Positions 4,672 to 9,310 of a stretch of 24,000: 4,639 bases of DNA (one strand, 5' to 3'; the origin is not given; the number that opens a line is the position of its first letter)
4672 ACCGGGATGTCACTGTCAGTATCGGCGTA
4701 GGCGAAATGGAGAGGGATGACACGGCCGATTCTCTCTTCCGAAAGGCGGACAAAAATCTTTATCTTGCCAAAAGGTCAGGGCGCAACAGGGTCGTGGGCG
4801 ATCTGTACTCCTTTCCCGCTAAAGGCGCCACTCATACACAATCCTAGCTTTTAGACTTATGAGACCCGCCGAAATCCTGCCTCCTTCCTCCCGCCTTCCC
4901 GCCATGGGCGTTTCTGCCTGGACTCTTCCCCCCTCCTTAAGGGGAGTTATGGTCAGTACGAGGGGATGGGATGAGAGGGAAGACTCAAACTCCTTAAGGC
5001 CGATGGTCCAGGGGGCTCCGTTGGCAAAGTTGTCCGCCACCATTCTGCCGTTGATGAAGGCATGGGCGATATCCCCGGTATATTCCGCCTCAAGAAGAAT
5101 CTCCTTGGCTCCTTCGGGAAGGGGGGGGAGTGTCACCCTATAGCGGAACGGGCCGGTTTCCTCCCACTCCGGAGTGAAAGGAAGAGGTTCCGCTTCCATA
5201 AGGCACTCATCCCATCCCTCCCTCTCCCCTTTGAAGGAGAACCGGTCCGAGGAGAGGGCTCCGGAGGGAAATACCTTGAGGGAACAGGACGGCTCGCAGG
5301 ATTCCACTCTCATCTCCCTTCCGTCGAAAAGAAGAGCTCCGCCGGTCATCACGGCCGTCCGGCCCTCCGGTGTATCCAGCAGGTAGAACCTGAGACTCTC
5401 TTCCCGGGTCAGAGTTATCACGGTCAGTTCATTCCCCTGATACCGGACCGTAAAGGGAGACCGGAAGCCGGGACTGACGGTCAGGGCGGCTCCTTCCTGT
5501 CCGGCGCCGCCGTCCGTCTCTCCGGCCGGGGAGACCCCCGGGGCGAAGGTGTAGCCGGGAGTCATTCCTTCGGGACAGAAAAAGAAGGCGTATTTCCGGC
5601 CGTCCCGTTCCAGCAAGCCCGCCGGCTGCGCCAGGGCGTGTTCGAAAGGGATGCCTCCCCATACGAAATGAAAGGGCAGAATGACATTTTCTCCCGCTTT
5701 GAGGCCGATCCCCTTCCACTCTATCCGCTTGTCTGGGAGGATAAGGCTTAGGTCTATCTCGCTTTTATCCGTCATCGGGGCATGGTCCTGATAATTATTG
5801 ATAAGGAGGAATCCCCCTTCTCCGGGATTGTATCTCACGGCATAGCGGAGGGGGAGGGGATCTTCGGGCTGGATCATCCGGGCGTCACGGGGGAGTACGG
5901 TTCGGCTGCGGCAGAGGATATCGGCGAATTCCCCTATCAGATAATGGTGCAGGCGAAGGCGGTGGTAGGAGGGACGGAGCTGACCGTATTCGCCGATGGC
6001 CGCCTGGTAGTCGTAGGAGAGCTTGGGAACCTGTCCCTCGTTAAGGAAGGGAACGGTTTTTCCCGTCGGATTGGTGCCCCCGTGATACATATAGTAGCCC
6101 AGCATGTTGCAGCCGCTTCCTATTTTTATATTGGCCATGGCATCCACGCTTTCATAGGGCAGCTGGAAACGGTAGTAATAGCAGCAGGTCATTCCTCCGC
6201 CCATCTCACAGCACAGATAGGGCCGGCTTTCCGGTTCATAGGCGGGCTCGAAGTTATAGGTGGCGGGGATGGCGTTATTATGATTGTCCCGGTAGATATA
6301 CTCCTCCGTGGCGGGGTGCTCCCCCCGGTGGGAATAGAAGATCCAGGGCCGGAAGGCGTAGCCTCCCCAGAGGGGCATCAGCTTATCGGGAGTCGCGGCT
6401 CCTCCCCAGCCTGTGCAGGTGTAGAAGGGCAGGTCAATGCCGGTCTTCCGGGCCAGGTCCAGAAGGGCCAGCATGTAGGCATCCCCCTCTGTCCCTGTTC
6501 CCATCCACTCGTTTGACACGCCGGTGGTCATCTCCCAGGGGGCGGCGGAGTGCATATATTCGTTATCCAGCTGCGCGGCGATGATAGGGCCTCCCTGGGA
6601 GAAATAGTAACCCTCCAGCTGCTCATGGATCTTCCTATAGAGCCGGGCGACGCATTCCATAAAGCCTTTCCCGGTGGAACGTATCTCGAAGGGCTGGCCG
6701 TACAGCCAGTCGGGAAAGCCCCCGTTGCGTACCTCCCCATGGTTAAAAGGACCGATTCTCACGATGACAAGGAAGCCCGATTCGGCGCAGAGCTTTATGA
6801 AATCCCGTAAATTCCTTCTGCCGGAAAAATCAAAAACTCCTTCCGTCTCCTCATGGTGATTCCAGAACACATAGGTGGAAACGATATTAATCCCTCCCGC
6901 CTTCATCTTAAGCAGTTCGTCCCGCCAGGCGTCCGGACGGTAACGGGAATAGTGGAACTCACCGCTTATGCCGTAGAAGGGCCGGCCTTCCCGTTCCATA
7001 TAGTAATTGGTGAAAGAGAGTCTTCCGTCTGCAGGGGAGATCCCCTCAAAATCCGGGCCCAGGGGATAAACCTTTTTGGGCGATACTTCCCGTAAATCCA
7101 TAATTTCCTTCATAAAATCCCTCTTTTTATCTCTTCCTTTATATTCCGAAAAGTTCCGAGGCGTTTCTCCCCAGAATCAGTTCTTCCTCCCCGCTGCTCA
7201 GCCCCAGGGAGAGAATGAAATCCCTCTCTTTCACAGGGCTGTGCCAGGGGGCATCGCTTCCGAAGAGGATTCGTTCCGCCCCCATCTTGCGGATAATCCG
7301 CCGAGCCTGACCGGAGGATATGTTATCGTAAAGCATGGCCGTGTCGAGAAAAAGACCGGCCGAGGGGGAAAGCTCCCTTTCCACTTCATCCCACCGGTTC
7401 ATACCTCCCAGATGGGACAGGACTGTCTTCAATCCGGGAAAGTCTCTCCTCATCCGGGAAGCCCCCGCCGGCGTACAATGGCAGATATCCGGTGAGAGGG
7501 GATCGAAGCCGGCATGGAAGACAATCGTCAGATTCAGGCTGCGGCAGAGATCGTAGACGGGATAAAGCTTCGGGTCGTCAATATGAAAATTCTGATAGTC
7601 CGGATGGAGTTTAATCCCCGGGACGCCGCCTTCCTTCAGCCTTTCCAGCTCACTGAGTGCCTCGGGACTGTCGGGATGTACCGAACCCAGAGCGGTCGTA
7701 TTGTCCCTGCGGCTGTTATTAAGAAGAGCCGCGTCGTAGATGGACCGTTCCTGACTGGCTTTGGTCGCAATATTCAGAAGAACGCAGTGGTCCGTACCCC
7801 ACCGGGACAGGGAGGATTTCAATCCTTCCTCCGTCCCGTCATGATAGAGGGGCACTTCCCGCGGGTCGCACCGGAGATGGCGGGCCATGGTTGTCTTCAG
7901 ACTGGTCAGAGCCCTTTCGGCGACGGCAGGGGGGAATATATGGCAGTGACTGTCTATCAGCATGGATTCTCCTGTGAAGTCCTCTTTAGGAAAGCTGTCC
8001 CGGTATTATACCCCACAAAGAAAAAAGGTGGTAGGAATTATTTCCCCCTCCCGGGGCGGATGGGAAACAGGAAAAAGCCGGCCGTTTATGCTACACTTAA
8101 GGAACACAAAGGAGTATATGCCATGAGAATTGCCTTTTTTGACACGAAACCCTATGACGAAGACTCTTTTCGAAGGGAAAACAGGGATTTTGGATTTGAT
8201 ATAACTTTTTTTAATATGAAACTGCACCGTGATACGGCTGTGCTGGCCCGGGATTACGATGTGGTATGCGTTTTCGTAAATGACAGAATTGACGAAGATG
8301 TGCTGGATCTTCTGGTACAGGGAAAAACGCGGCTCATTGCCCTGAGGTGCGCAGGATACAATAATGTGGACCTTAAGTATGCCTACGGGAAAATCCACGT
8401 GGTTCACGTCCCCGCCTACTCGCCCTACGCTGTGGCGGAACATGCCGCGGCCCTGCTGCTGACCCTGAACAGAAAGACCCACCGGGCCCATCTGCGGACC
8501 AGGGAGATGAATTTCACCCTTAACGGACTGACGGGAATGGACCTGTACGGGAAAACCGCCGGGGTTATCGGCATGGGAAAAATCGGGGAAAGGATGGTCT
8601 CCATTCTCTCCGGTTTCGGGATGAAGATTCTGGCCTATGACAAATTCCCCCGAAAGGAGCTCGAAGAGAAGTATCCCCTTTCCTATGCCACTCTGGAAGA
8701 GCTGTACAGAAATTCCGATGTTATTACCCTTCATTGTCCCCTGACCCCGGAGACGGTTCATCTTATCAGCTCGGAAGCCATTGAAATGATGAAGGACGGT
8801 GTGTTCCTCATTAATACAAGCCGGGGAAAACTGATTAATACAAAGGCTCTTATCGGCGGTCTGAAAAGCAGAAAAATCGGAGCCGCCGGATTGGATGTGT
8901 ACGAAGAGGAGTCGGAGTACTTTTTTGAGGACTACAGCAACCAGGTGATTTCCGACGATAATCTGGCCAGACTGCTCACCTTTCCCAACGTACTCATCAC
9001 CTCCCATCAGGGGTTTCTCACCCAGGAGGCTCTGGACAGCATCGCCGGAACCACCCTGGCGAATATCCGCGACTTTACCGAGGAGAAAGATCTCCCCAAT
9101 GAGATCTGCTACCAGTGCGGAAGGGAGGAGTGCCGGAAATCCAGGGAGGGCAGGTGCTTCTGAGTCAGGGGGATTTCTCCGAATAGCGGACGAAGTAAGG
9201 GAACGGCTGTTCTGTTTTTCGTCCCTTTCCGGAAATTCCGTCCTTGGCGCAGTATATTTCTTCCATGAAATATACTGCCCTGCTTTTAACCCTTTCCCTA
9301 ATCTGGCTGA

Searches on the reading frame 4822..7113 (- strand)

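Call 12: search_protein_families(library=pfam, proteins=[window:4822-7113:-], max_evalue=0.001)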
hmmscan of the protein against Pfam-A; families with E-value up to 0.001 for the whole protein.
window:4822-7113:- (764 aa): 2 families
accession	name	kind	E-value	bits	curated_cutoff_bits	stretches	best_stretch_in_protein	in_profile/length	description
PF01301.25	Glyco_hydro_35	-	4.9e-62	210.8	27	1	41-390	4-316/319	Glycosyl hydrolases family 35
PF02449.21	Glyco_hydro_42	-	2.8e-06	27.4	21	1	57-146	6-85/376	Beta-galactosidase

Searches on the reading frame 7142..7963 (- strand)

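Call 12: search_protein_families(library=pfam, proteins=[window:7142-7963:-], max_evalue=0.001)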
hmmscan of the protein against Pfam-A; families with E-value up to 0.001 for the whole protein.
window:7142-7963:- (274 aa): 1 family
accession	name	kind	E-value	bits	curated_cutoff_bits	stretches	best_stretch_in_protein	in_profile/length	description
PF04909.20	Amidohydro_2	-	6.3e-25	89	26.4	1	3-274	1-289/289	Amidohydrolase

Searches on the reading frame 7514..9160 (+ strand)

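Call 12: search_protein_families(library=pfam, proteins=[window:7514-9160:+], max_evalue=0.001)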
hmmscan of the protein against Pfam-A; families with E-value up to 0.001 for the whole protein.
window:7514-9160:+ (549 aa): 3 families
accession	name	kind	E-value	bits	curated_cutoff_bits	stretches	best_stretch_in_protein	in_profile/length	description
PF02826.25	2-Hacid_dh_C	-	8.1e-54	182.1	25.1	1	313-500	2-178/178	D-isomer specific 2-hydroxyacid dehydrogenase, NAD binding domain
PF00389.36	2-Hacid_dh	-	3.8e-28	98.3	24.6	1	206-531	1-133/134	D-isomer specific 2-hydroxyacid dehydrogenase, catalytic domain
PF03446.21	NAD_binding_2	-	2.2e-05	25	21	1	350-456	3-113/161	NAD binding domain of 6-phosphogluconate dehydrogenase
